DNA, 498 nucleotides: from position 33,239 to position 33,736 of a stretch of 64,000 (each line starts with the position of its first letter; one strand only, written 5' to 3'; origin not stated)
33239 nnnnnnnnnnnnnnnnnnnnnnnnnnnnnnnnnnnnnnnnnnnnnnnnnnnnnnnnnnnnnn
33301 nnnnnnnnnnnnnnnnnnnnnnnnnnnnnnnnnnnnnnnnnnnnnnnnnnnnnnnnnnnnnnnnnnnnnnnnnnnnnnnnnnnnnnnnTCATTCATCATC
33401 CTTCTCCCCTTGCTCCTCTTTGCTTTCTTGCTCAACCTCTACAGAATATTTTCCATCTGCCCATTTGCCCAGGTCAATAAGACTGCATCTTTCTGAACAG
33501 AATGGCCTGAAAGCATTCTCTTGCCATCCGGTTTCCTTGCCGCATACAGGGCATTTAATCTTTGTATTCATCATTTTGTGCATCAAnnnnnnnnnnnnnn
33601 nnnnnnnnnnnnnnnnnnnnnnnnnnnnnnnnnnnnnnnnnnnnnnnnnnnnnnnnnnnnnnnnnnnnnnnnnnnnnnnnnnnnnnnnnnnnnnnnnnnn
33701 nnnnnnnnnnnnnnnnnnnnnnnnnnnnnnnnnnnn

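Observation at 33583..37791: Chromosomal integron between the yacG/V-ATPase operon and prfB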

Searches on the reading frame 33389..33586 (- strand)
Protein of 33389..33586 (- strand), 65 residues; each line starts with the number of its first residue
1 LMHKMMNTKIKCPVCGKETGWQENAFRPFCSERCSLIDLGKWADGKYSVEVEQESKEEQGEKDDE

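Call 3: search_protein_families(library=pfam, proteins=[window:33389-33586:-], max_evalue=0.01)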
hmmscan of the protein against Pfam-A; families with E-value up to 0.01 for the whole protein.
window:33389-33586:- (65 aa): 1 family
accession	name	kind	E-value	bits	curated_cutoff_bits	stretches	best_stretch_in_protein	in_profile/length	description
PF03884.20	YacG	-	6.2e-22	77.5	25.5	1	10-59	1-51/52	DNA gyrase inhibitor YacG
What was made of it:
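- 33389..33586 (-): yacG, left flank. It is co-oriented with intI and abuts it. PF03884 E 6e-22 (call 3).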

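Call 4: search_protein_families(library=ncbifam, proteins=[window:33389-33586:-], max_evalue=0.01)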
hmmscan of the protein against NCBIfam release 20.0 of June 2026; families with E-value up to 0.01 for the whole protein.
window:33389-33586:- (65 aa): 2 families
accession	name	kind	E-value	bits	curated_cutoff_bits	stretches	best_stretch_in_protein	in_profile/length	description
NF001638.0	PRK00418.1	equivalog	2.5e-19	68.8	83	1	7-59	5-58/65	DNA gyrase inhibitor YacG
NF002362.0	PRK01343.1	equivalog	3.8e-14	52.1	79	1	7-59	16-65/66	DNA gyrase inhibitor YacG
